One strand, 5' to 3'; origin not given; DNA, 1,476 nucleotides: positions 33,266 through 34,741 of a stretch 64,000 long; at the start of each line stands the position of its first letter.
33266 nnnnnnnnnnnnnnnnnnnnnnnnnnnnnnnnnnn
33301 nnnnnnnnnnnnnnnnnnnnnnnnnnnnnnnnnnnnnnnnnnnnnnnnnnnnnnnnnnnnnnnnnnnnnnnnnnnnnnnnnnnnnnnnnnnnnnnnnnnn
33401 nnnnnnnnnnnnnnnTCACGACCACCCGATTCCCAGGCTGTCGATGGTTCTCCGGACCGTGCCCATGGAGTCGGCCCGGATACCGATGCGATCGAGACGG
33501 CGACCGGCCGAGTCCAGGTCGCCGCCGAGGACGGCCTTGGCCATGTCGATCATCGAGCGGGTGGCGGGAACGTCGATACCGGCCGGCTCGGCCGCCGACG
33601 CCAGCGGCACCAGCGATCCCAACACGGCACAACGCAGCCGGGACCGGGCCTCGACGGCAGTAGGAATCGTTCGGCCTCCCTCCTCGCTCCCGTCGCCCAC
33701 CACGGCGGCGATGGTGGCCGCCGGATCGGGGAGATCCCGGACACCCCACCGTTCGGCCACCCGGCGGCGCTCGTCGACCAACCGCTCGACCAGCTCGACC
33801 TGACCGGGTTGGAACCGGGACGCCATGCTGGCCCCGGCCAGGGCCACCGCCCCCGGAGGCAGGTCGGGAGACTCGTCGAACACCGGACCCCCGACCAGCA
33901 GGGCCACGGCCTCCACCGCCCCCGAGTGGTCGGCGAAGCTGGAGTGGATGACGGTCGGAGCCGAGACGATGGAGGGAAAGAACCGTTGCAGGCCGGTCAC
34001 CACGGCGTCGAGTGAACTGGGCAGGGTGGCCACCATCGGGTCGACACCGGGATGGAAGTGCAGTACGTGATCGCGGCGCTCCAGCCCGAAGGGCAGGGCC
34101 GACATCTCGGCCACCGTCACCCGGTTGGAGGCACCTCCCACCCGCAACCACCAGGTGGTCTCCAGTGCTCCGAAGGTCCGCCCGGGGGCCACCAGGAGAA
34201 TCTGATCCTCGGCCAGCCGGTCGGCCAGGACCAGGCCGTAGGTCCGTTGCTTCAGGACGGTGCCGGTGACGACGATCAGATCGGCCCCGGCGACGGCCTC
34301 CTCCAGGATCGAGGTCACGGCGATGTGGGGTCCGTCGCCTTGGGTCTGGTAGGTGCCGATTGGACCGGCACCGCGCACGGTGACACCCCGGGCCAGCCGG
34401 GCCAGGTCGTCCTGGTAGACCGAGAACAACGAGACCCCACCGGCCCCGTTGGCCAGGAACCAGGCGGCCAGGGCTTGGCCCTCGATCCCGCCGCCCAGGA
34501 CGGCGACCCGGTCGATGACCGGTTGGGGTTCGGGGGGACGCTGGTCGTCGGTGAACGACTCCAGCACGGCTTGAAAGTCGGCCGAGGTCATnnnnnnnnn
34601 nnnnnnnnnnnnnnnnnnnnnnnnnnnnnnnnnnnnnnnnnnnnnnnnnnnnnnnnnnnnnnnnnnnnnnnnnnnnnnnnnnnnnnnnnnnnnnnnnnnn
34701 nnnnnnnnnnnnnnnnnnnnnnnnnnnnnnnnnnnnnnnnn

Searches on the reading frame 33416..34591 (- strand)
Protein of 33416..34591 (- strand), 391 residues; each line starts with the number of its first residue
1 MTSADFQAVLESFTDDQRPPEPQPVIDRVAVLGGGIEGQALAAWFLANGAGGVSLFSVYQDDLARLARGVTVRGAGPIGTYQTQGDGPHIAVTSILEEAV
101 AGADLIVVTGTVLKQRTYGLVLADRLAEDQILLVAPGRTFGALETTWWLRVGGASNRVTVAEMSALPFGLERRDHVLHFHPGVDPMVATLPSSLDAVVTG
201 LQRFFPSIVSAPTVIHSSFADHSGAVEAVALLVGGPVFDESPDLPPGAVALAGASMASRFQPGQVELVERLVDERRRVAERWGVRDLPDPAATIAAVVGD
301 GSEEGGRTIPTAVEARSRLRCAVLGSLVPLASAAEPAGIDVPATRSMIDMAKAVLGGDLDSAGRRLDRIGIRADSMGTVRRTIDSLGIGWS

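Call 7: search_protein_families(library=pfam, proteins=[window:33416-34591:-], max_evalue=0.01)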
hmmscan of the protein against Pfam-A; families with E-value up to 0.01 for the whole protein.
window:33416-34591:- (391 aa): 1 family
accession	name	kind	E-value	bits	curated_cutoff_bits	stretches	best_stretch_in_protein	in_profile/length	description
PF02317.23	Octopine_DH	-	0.00054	20.4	30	0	326-354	121-149/150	NAD/NADP octopine/nopaline dehydrogenase, alpha-helical domain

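Call 9: search_protein_families(library=ncbifam, proteins=[window:33416-34591:-], max_evalue=0.001)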
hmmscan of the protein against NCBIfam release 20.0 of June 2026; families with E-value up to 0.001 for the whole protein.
window:33416-34591:- (391 aa): 0 families

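Call 36: search_solved_structures(query=window:33416-34591:-, max_evalue=1)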
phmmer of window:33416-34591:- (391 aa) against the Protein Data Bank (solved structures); distinct sequences matched with E-value up to 1: 3.
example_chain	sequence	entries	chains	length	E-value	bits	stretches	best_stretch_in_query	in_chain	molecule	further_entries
1bg6_A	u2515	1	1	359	2.1e-11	46.5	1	29-381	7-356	N-(1-D-CARBOXYLETHYL)-L-NORVALINE DEHYDROGENASE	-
5dud_B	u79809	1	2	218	0.029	16.5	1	177-283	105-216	YbgJ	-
9kx0_A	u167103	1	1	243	0.96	11.5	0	260-345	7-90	cAMP factor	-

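Call 59: search_solved_structures(query=window:33416-34591:-, max_evalue=0.0001, show_alignments=1)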
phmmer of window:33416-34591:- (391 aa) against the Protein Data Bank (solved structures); distinct sequences matched with E-value up to 0.0001: 1.
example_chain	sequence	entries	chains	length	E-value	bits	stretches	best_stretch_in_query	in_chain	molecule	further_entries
1bg6_A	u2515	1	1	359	2.1e-11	46.5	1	29-381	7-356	N-(1-D-CARBOXYLETHYL)-L-NORVALINE DEHYDROGENASE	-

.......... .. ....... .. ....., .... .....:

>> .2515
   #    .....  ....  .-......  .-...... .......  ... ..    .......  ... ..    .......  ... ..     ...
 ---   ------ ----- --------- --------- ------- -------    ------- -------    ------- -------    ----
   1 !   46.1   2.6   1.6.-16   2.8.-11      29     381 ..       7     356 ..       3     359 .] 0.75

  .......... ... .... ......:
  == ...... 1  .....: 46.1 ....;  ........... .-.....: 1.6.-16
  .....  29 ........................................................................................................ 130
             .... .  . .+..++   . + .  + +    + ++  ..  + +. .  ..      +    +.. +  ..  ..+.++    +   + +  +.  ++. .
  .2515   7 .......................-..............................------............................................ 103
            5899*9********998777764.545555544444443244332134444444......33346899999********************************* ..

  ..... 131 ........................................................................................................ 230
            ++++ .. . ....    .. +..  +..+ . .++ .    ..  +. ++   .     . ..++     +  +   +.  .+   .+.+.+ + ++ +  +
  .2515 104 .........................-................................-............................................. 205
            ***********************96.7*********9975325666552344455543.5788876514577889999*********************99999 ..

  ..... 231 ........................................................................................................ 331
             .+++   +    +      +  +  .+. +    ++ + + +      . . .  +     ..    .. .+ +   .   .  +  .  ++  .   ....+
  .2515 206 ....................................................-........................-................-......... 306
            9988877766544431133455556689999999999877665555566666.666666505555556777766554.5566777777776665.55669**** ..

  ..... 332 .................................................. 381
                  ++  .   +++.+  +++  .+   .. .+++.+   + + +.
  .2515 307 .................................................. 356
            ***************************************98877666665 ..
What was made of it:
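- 33416..34591 (-): Opine-dehydrogenase-fold enzyme with an N-terminal helix that looks like an encapsulation peptide; candidate signature enzyme. phmmer to CENDH 1bg6, 2e-11 over the full length (calls 36, 59).
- On Opine dehydrogenase family (33416-34591): The CENDH His region aligns to ...GAVEAVA..., with a His four residues upstream (call 59).
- Closest known: Monomeric sarcosine oxidase / N-methyltryptophan oxidase family, and opine dehydrogenases. Different: Its catalytic His is not clearly aligned (call 59).
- The catalytic His of CENDH is not clearly aligned (call 59).
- Tried and rejected: Inconclusive at 22% identity (call 59).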

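Call 60: find_homologous_proteins(query=window:33416-34591:-, max_evalue=0.00001)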
Query window:33416-34591:- (391 aa): 100 proteins with E <= 0.00001 among 8000 candidates.
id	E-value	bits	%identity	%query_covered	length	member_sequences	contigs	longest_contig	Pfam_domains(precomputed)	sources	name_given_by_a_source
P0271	3.7e-248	841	100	100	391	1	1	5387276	-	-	-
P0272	3.0e-168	578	71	100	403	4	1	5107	-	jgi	-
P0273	1.3e-158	546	66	100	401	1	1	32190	-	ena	-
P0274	1.4e-88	315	48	99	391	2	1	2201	-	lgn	-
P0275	2.4e-87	311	46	99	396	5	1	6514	-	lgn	-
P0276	2.7e-87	311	47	97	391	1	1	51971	-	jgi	jgi:opine dehydrogenase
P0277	3.7e-87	311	47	97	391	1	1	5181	-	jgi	jgi:opine dehydrogenase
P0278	3.0e-86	308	45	100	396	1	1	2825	-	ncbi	-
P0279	4.7e-86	307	46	100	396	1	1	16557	-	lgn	-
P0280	1.2e-85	306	45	98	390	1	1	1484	-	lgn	-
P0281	1.9e-85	305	48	95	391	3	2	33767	-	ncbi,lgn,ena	ncbi:MAG: hypothetical protein ACFCVC_10645 [Acidimicrobiia bacterium]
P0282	2.5e-85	305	47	97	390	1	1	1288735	-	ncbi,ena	-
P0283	2.7e-85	305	47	99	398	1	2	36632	-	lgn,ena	-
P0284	3.2e-85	304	47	95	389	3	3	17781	-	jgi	-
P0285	5.3e-85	304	44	99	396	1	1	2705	-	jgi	jgi:hypothetical protein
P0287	8.1e-85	303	45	98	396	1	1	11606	PF02317.24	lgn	-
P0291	4.0e-84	301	47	94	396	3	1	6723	PF02317.24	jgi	jgi:opine dehydrogenase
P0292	5.9e-84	300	48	94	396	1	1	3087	PF02317.24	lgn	-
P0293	1.0e-83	299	49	92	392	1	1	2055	PF02317.24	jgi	jgi:opine dehydrogenase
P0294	1.3e-83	299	46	94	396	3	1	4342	PF02317.24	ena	-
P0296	6.2e-83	297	44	98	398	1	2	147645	PF02317.24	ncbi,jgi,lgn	ncbi:MAG: opine dehydrogenase [Parasphingorhabdus sp.]|jgi:opine dehydrogenase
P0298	3.7e-82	294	46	86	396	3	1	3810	PF02317.24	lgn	-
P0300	6.5e-82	293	45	94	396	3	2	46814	PF02317.24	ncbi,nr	ncbi:MAG: hypothetical protein GY789_07890 [Hyphomicrobiales bacterium]|nr:hypothetical protein [Hyp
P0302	1.0e-81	293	45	95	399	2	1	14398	PF02317.24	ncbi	-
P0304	1.3e-81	292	47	94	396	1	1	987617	PF02317.24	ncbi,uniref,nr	ncbi:hypothetical protein E4Z66_08940 [Aliishimia ponticola]|uniref:Opine dehydrogenase domain-conta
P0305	2.1e-81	292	48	92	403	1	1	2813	PF02317.24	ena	-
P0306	2.4e-81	292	46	94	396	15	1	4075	PF02317.24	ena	-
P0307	3.3e-81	291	46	97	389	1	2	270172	PF02317.24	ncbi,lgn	-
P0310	8.6e-81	290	45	96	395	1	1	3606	PF02317.24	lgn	-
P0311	9.0e-81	290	46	93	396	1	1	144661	PF02317.24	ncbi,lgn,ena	-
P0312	1.9e-80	289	46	94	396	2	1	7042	PF02317.24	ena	-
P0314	2.3e-80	288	47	94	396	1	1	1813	PF02317.24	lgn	-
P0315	3.4e-80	288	48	91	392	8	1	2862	PF02317.24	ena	-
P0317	9.7e-80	286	44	98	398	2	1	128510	PF02317.24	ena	-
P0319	1.6e-79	286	48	91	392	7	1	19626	PF02317.24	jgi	jgi:hypothetical protein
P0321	2.4e-79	285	43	99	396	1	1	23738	PF02317.24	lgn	-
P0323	4.5e-79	284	45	93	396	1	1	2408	PF02317.24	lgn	-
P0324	5.2e-79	284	45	93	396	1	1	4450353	PF02317.24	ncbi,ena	-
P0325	6.5e-79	284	47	92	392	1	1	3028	PF02317.24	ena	-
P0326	8.6e-79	283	47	93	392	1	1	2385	PF02317.24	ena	-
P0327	1.1e-78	283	46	95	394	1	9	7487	PF02317.24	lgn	-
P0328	1.2e-78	283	42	93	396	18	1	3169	PF02317.24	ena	-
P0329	3.6e-78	281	44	94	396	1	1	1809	PF02317.24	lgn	-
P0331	7.6e-78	280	44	99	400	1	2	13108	PF02317.24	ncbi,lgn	-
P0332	1.2e-77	279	44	90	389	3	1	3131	PF02317.24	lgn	-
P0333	1.4e-77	279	46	91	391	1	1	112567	PF02317.24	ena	-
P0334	1.9e-77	279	46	95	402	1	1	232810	PF02317.24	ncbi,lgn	-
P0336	1.7e-76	276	42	99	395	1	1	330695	PF02317.24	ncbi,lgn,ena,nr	ncbi:MAG: hypothetical protein OXR62_04395 [Ahrensia sp.]|nr:hypothetical protein [Ahrensia sp.]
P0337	2.0e-76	275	44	94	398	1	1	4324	PF02317.24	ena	-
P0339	5.8e-76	274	44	99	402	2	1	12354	PF02317.24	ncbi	ncbi:MAG: hypothetical protein ACR2RF_12190 [Geminicoccaceae bacterium]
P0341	1.2e-75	273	42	99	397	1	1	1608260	-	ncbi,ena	-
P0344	3.7e-75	271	42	99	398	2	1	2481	PF02317.24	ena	-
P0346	4.2e-74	268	43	99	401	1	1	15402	PF02317.24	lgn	-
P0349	3.9e-73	265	42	98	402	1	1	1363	PF02317.24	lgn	-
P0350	9.2e-73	263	41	99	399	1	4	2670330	-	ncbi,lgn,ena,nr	ncbi:MAG: hypothetical protein GKR95_01440 [Gammaproteobacteria bacterium]|nr:hypothetical protein [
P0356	2.0e-70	256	40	93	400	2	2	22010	PF02317.24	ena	-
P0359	3.0e-68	249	41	91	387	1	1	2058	PF02317.24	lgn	-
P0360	1.6e-67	246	41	94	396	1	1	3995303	PF02317.24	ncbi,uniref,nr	ncbi:NAD/NADP octopine/nopaline dehydrogenase [Candidatus Rhodobacter oscarellae]|uniref:NAD/NADP oc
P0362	2.4e-66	242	41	91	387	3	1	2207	PF02317.24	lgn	-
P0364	1.3e-64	237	41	87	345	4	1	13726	PF02317.24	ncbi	ncbi:MAG: hypothetical protein ACR2ME_05960, partial [Acidimicrobiia bacterium]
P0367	1.9e-33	134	33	98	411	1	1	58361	PF02317.24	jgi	jgi:opine dehydrogenase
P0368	5.1e-29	119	34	100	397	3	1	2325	PF02317.24,PF01210.30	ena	-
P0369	6.7e-28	116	32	92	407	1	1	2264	PF02317.24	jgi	-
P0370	6.3e-24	103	32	100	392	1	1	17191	PF02317.24,PF01210.30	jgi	jgi:opine dehydrogenase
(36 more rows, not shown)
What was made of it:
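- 33416..34591 (-): JGI names homologues 'opine dehydrogenase' (call 60).
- On Opine dehydrogenase family (33416-34591): PF02317 scores 20.4 bits against a gathering score of 30 in this protein (call 7), but the family is recorded for many orthologues (call 60).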

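Call 65: find_encoding_contigs(protein=P0304, flank=10000, max_places=1)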
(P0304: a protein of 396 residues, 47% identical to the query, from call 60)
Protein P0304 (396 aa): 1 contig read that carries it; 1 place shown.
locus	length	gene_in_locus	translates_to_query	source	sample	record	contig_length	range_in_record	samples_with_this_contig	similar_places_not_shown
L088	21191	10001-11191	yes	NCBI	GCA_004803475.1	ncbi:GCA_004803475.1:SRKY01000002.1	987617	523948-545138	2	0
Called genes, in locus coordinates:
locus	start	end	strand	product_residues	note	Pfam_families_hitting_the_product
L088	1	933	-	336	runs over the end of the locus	PF00487:FA_desaturase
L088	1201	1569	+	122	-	-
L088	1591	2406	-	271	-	PF00392:GntR, PF07729:FCD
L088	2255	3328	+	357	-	PF13522:GATase_6, PF13537:GATase_7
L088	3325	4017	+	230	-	PF01493:GXGXG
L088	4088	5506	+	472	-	PF01645:Glu_synthase, PF01070:FMN_dh, PF03060:NMO, PF00478:IMPDH (weak)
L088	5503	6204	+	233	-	PF00117:GATase, PF07722:Peptidase_C26 (faint)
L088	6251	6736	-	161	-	-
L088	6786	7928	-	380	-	PF01266:DAO, PF02558:ApbA (faint), PF07992:Pyr_redox_2 (faint), PF13450:NAD_binding_8 (faint)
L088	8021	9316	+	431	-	PF00120:Gln-synt_C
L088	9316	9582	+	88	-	PF03319:EutN_CcmL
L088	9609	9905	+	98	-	PF00936:BMC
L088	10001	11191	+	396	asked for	PF02317:Octopine_DH (faint)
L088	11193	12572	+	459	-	PF00171:Aldedh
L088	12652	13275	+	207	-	PF27545:CsoS1D_N, PF00936:BMC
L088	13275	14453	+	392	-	PF00056:Ldh_1_N, PF02866:Ldh_1_C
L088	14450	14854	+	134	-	PF01042:Ribonuc_L-PSP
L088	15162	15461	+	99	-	-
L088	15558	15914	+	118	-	-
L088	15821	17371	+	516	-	PF13458:Peripla_BP_6, PF13433:Peripla_BP_5 (weak)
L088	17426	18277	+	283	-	PF02653:BPD_transp_2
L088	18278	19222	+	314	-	PF02653:BPD_transp_2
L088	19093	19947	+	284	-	PF00005:ABC_tran, PF12399:BCA_ABC_TP_C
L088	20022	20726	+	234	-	PF00005:ABC_tran, PF13304:AAA_21 (faint)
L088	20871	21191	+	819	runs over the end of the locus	PF08446:PAS_2, PF01590:GAF, PF00360:PHY (weak), PF07536:HWE_HK, PF07568:HisKA_2 (weak)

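Call 67: search_solved_structures(query=L088:15821-17371:+, max_evalue=0.00001)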
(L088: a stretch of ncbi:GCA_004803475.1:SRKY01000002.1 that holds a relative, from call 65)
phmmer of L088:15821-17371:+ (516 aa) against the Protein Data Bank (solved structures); distinct sequences matched with E-value up to 0.00001: 5.
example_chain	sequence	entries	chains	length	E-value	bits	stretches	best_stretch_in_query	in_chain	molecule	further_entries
4mlc_A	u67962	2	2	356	1.1e-09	40.8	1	113-433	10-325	Extracellular ligand-binding receptor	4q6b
4zpj_A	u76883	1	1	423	8.3e-08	34.6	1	72-414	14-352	Extracellular ligand-binding receptor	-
3ipc_A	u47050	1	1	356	9.9e-07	31.1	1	127-423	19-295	ABC transporter, substrate binding protein (Amino acid)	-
3ip5_A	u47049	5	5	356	1.8e-06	30.2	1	127-423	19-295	ABC transporter, substrate binding protein (Amino acid)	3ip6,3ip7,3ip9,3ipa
4n0q_A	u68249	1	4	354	6.7e-06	28.3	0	112-433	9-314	Leu/Ile/Val-binding protein homolog 3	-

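Call 70: predict_structure(alignment_id=A1)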
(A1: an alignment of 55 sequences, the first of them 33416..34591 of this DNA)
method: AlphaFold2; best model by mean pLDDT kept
length: 391 residues; sequences in the alignment: 55
mean_pLDDT: 93.5   pTM: 0.91
mean pLDDT of the five models: 93.5, 92.0, 91.4, 91.4, 91.4
residues with pLDDT >= 90: 326; 70-90: 58; 50-70: 7; < 50: 0
segments of 3 or more residues with pLDDT < 50: none
pLDDT, mean of each block of 10 residues (from residue 1): 88 77 95 96 98 97 94 95 95 98 98 96 97 97 97 96 96 93 95 95 97 96 96 91 83 82 97 98 95 92 85 94 98 96 98 97 95 85 82 55
secondary structure, 60 per line:
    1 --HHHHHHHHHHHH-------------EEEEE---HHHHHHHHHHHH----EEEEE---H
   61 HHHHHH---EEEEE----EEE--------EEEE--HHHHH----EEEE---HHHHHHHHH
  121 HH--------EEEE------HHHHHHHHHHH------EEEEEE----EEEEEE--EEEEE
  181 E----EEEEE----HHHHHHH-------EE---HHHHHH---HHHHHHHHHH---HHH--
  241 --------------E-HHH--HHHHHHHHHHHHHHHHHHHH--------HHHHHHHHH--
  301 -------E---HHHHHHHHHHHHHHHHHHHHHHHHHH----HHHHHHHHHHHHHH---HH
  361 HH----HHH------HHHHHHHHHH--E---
elements in order: H3-14 E28-32 H36-47 E52-56 H60-66 E70-74 E79-81 E90-93 H96-100 E105-108 H112-122 E131-134 H141-151 E158-163 E168-173 E176-181 E186-190 H195-201 H214-219 H223-232 H262-281 H290-298 H312-337 H342-355 H359-362 H376-385
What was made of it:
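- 33416..34591 (-): AlphaFold pLDDT 93.5, helix 3-14 followed by a linker (call 70).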

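Call 74: fold_search(model_id=the predicted structure, library=pdb)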
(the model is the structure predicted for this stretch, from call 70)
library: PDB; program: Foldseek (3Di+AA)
matches with E <= 10: 1568; with E <= 0.001: 484
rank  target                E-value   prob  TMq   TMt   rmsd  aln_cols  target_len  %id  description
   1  1bg6                  9.4e-21  1.00  0.75  0.83   4.0       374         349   22  CRYSTAL STRUCTURE OF THE N-(1-D-CARBOXYLETHYL)-L-NORVALINE DEHYDROGENASE FROM ARTHROBACTER SP. STRAIN 1C (released 1999-01-13)
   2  3c7d                  1.1e-13  1.00  0.65  0.65   5.8       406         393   16  A structural basis for substrate and stereo selectivity in octopine dehydrogenase (ODH-NADH-Pyruvate) (released 2008-07-22)
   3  3iqd                  3.3e-13  1.00  0.65  0.63   5.8       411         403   16  Structure of Octopine-dehydrogenase in complex with NADH and Agmatine (released 2010-08-25)
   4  3c7a                  1.2e-11  1.00  0.61  0.59   6.4       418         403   15  A structural basis for substrate and stereo selectivity in octopine dehydrogenase (ODH-NADH) (released 2008-07-22)
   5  6c4l                  9.7e-11  1.00  0.59  0.56   5.8       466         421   11  Yersinopine dehydrogenase (YpODH) - Apo (released 2018-04-11)
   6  3hwr_A                1.4e-10  1.00  0.60  0.76   4.3       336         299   18  Crystal structure of PanE/ApbA family ketopantoate reductase (YP_299159.1) from Ralstonia eutropha JMP134 at 2.15 A re (released 2009-06-30)
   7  6c4m                  1.7e-10  1.00  0.56  0.53   9.7       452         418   11  Yersinopine dehydrogenase (YpODH) - NADP+ bound (released 2018-04-11)
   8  8iwg_A                4.5e-10  1.00  0.62  0.76   4.0       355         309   12  Pseudomoans Aerugiona Wildtype Ketopantoate Reductase native structure (released 2024-04-03)
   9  3hwr_B                7.6e-10  1.00  0.59  0.74   4.4       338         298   18  Crystal structure of PanE/ApbA family ketopantoate reductase (YP_299159.1) from Ralstonia eutropha JMP134 at 2.15 A re (released 2009-06-30)
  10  6pbm_A                7.6e-10  1.00  0.59  0.55   7.8       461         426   14  Pseudopaline Dehydrogenase with NADP+ bound (released 2019-10-30)
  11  3hn2_B                8.9e-10  1.00  0.62  0.79   4.4       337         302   14  Crystal structure of 2-dehydropantoate 2-reductase FROM Geobacter metallireducens GS-15 (released 2009-06-09)
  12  5ayv_A                9.4e-10  1.00  0.61  0.77   4.2       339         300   14  Crystal structure of archaeal ketopantoate reductase complexed with coenzyme A and 2-oxopantoate (released 2016-01-27)
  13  5hws_D                1.4e-09  1.00  0.59  0.76   4.4       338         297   13  Crystal structure of ketopantoate reductase from Thermococcus kodakarensis complexed with NADP+ (released 2016-05-18)
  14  3g17_A                1.4e-09  1.00  0.55  0.73   4.7       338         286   14  Structure of putative 2-dehydropantoate 2-reductase from staphylococcus aureus (released 2009-03-24)
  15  3wfi_A                1.4e-09  1.00  0.53  0.63   6.2       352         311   12  The crystal structure of D-mandelate dehydrogenase (released 2014-07-23)
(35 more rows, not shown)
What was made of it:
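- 33416..34591 (-): Foldseek 1bg6 E 9e-21, TM 0.75/0.83, then octopine and yersinopine dehydrogenases (call 74).
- On Opine dehydrogenase family (33416-34591): Foldseek top hits are 1bg6, 3c7d, 3iqd and 6c4l (call 74), on a model with pLDDT 93.5 (call 70).
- Closest known: Monomeric sarcosine oxidase / N-methyltryptophan oxidase family, and opine dehydrogenases. Same: The 391-aa enzyme has the opine-dehydrogenase fold (call 74).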

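Call 77: search_protein_families(library=pfam, proteins=[L088:5503-6204:+, L088:15162-15461:+, L088:15558-15914:+, L088:6251-6736:-], max_evalue=0.001)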
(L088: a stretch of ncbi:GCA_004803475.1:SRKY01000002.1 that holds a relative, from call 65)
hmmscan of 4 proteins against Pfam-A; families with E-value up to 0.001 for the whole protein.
L088:5503-6204:+ (233 aa): 2 families
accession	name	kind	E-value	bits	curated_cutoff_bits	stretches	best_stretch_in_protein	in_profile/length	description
PF00117.34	GATase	-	3.3e-15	56.7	22.8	1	75-178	58-175/190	Glutamine amidotransferase class-I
PF07722.19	Peptidase_C26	-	2e-05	24.9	20.5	0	83-109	99-125/219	Peptidase C26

L088:15162-15461:+ (99 aa): 0 families

L088:15558-15914:+ (118 aa): 0 families

L088:6251-6736:- (161 aa): 0 families

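Call 79: find_encoding_contigs(protein=P0360, flank=10000, max_places=1)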
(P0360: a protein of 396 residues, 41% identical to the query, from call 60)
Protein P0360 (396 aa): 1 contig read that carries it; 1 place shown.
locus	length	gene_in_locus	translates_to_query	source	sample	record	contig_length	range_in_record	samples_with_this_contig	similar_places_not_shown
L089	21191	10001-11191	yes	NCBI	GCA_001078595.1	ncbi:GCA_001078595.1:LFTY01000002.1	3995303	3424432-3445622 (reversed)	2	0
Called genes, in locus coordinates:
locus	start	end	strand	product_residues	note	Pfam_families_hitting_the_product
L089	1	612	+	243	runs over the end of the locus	PF10067:DUF2306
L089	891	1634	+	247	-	PF00106:adh_short, PF01370:Epimerase (faint), PF08659:KR, PF13561:adh_short_C2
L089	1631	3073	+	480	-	PF00171:Aldedh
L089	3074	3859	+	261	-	PF03747:ADP_ribosyl_GH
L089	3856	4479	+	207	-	-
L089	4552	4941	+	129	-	PF02627:CMD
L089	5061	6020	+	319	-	-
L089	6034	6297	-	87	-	-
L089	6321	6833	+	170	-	PF13521:AAA_28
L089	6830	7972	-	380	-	PF00890:FAD_binding_2 (weak), PF01266:DAO, PF01494:FAD_binding_3 (weak), PF03486:HI0933_like (faint), PF07992:Pyr_redox_2 (faint), PF13450:NAD_binding_8 (weak)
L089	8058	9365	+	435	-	PF00120:Gln-synt_C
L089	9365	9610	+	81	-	PF03319:EutN_CcmL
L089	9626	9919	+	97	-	PF00936:BMC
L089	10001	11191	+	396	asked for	PF02317:Octopine_DH (faint)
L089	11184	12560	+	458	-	PF00171:Aldedh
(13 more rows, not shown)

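Call 80: find_encoding_contigs(protein=P0324, flank=10000, max_places=1)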
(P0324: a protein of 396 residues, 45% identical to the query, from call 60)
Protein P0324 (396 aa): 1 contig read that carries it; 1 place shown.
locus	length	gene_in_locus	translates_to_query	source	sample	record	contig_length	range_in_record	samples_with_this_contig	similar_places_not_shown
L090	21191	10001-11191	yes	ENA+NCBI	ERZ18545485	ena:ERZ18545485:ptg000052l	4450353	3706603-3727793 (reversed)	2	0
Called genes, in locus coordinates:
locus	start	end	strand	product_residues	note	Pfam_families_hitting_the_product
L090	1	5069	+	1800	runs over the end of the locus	PF13289:SIR2_2, PF13424:TPR_12 (faint)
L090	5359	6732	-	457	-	PF05598:DUF772, PF01609:DDE_Tnp_1, PF13751:DDE_Tnp_1_6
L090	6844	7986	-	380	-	PF00890:FAD_binding_2 (faint), PF01266:DAO, PF01494:FAD_binding_3 (weak), PF07992:Pyr_redox_2 (faint)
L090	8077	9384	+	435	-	PF00120:Gln-synt_C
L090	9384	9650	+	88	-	PF03319:EutN_CcmL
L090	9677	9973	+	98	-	PF00936:BMC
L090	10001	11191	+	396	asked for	PF02317:Octopine_DH (faint)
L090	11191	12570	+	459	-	PF00171:Aldedh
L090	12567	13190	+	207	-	PF27545:CsoS1D_N, PF00936:BMC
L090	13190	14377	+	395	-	PF00056:Ldh_1_N, PF02866:Ldh_1_C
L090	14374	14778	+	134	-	PF01042:Ribonuc_L-PSP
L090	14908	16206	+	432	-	PF13433:Peripla_BP_5 (weak), PF13458:Peripla_BP_6, PF01094:ANF_receptor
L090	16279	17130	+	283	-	PF02653:BPD_transp_2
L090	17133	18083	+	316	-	PF02653:BPD_transp_2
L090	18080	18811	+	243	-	PF00005:ABC_tran, PF13304:AAA_21 (faint), PF12399:BCA_ABC_TP_C (weak)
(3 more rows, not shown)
